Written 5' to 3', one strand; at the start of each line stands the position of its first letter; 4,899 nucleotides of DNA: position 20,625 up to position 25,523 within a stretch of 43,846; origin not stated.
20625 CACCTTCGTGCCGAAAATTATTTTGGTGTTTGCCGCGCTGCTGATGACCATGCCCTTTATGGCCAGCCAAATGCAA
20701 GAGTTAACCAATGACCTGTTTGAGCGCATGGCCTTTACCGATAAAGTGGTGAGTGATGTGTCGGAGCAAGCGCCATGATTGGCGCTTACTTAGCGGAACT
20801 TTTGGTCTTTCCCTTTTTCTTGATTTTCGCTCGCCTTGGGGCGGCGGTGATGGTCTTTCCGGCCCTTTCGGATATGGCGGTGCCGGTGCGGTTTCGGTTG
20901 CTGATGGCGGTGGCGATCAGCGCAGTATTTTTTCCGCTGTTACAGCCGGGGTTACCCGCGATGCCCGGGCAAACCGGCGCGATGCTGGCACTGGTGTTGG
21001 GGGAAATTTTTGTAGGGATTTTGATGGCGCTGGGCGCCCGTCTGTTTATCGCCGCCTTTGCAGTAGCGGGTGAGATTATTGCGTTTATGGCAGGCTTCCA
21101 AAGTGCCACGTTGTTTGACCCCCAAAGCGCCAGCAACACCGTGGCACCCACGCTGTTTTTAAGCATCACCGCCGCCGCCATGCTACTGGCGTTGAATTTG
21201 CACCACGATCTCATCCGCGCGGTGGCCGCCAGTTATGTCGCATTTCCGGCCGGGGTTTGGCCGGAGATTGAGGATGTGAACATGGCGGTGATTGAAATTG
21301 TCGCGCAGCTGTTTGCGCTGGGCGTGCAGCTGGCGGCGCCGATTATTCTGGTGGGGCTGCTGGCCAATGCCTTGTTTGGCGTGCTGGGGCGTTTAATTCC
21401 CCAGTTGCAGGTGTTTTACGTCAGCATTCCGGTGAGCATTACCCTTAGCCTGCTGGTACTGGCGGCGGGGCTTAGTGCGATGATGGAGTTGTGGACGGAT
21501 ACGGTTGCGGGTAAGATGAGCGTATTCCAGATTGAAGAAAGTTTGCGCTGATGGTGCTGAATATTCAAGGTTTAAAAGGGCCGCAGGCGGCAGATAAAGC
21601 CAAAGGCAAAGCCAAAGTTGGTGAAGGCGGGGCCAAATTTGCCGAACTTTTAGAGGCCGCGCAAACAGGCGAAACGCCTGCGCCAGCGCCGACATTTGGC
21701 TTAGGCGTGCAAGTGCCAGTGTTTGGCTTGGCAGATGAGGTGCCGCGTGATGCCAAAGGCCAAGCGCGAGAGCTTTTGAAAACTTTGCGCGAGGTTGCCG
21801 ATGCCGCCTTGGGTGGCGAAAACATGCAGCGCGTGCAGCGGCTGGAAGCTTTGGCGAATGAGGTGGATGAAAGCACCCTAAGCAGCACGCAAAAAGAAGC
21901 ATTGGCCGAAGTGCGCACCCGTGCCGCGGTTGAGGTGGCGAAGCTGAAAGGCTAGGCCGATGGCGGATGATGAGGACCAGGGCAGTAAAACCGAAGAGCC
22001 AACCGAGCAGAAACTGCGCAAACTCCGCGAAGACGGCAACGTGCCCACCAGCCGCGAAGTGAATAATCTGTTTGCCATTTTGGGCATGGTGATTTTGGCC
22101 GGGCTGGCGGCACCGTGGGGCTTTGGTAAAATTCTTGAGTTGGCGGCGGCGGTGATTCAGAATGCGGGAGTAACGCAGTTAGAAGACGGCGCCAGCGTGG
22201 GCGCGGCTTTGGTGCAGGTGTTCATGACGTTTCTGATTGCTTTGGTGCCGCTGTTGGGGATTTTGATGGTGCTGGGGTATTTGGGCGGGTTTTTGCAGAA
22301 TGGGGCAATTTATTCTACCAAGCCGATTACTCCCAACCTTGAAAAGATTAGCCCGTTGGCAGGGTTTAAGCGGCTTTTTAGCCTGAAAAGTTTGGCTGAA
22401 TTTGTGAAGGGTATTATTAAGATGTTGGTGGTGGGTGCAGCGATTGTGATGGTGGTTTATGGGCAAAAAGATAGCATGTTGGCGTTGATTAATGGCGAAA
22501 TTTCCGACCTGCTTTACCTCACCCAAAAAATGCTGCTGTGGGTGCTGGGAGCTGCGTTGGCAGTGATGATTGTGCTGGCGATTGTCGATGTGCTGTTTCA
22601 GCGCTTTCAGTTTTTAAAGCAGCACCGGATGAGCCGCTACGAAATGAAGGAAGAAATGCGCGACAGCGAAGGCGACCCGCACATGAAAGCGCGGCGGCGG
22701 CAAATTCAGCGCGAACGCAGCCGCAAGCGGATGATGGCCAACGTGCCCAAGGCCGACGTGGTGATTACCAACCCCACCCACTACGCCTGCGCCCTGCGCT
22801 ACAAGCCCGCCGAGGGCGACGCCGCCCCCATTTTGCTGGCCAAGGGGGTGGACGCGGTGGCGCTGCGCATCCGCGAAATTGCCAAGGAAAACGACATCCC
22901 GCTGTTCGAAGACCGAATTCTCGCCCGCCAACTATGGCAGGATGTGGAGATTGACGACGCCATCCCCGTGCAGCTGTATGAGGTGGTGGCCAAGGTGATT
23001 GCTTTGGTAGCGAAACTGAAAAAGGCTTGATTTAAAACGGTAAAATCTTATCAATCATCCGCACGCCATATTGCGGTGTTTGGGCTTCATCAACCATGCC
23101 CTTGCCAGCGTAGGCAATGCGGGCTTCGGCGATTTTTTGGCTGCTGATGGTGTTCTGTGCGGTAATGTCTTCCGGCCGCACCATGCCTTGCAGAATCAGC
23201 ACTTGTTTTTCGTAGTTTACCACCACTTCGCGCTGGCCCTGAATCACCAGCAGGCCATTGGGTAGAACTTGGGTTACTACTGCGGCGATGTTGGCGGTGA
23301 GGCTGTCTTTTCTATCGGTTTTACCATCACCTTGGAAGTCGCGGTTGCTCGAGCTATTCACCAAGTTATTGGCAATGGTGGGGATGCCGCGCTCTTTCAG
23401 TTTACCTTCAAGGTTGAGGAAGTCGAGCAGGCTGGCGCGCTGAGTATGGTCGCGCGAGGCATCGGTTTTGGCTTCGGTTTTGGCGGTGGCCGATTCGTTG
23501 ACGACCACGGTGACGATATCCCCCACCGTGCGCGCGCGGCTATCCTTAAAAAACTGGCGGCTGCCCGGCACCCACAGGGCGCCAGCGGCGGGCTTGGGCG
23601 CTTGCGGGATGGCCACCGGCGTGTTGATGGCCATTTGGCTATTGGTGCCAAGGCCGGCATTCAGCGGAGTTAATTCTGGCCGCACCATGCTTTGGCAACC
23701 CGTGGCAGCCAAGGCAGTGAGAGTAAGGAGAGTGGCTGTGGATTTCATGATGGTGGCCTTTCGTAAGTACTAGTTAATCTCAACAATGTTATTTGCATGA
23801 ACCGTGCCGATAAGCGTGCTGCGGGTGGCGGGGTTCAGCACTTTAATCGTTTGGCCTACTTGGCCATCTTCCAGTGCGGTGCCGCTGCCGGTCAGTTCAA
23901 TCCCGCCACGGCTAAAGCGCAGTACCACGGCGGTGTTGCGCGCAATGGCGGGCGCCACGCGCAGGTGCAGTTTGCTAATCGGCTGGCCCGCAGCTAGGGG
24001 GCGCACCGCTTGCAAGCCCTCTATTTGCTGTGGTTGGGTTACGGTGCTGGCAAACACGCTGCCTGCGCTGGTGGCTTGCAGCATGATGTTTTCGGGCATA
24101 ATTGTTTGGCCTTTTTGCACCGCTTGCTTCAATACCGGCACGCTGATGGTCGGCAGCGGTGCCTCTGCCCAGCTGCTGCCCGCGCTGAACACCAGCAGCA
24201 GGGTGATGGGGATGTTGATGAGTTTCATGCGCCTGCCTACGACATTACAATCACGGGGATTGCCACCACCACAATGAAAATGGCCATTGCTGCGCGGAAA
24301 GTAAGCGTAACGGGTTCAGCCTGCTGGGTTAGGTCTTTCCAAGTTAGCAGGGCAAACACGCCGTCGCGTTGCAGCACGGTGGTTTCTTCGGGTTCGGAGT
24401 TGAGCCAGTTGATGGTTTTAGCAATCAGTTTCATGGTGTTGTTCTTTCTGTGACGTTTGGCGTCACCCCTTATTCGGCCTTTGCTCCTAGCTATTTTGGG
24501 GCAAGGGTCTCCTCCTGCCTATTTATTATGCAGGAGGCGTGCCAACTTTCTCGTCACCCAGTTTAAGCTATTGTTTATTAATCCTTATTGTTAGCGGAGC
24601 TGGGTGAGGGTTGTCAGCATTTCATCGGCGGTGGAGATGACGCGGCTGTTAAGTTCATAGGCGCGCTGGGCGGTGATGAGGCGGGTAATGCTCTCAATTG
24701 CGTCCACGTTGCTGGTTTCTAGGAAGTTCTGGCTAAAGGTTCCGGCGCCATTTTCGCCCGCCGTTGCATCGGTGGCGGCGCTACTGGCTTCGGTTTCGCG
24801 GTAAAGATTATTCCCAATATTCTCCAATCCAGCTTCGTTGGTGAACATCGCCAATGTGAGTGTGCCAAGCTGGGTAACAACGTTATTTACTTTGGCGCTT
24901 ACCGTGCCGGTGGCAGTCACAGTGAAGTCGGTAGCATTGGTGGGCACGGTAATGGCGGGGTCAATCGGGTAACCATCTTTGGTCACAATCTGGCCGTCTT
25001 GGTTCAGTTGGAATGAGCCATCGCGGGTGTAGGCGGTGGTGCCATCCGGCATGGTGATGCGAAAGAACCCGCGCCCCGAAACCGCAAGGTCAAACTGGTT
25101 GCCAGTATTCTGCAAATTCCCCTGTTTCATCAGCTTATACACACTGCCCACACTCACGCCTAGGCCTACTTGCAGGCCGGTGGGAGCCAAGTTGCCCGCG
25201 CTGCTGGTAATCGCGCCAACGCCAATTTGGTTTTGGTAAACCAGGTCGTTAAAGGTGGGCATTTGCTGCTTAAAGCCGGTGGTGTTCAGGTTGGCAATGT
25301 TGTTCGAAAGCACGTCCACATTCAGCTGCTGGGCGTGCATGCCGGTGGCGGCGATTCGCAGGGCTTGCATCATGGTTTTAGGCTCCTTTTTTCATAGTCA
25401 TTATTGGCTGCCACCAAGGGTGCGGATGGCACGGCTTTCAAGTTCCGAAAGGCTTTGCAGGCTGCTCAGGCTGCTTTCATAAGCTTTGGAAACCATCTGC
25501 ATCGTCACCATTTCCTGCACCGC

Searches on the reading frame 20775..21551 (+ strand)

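Call 8: search_protein_families(library=pfam, proteins=[window:20775-21551:+])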
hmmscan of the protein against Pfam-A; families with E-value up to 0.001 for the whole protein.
window:20775-21551:+ (258 aa): 1 family
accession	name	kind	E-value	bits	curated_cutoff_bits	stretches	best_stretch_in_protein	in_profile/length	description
PF01311.25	Bac_export_1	-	2.1e-52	178.5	27.8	1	13-244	3-227/230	Bacterial export proteins, family 1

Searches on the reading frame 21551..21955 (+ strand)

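Call 8: search_protein_families(library=pfam, proteins=[window:21551-21955:+])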
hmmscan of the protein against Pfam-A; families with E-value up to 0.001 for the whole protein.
window:21551-21955:+ (134 aa): 1 family
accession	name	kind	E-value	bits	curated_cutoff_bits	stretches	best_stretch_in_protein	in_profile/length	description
PF10768.14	FliX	-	5.6e-06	27.3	25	1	5-132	3-134/135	Class II flagellar assembly regulator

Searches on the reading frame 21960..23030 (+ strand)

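Call 8: search_protein_families(library=pfam, proteins=[window:21960-23030:+])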
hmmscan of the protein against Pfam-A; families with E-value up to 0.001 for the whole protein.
window:21960-23030:+ (356 aa): 1 family
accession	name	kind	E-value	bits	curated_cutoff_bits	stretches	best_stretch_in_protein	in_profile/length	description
PF01312.24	Bac_export_2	-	2.2e-118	395.8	24.4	1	9-350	2-335/335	FlhB HrpN YscU SpaS Family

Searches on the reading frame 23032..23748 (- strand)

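Call 8: search_protein_families(library=pfam, proteins=[window:23032-23748:-])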
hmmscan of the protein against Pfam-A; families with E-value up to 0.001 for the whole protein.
window:23032-23748:- (238 aa): 1 family
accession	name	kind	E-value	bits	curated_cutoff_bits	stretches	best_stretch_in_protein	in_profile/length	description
PF02107.21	FlgH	-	3.2e-58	196.6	27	1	53-237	2-172/172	Flagellar L-ring protein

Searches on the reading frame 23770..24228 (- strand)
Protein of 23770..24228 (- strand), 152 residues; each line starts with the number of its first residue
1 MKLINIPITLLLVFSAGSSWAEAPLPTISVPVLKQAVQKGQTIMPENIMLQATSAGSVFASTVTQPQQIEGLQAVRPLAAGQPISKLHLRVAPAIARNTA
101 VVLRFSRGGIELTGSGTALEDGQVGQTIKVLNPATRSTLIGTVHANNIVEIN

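Call 8: search_protein_families(library=pfam, proteins=[window:23770-24228:-])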
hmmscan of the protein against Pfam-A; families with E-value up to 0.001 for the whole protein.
window:23770-24228:- (152 aa): 2 families
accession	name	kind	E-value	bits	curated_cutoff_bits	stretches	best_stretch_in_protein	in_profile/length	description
PF13144.11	ChapFlgA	-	6.7e-23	81.5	23.8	1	30-151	3-122/122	Chaperone for flagella basal body P-ring formation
PF08666.17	SAF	-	5.5e-06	27.3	21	1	30-89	3-62/63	SAF domain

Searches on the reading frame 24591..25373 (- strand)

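Call 7: search_protein_families(library=pfam, proteins=[window:24591-25373:-])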
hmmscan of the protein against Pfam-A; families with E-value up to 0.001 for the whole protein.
window:24591-25373:- (260 aa): 3 families
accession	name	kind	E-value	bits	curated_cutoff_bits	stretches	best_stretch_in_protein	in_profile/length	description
PF22692.1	LlgE_F_G_D1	-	4.8e-28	97.6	27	1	97-160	1-64/64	Flagellar hook protein FlgE/F/G D1 domain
PF06429.18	Flg_bbr_C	-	7.7e-20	70.6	23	1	215-259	2-46/46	Flagellar basal body rod FlgEFG protein C-terminal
PF00460.25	Flg_bb_rod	-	2.1e-12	47.1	20.7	1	5-35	1-31/31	Flagella basal body rod protein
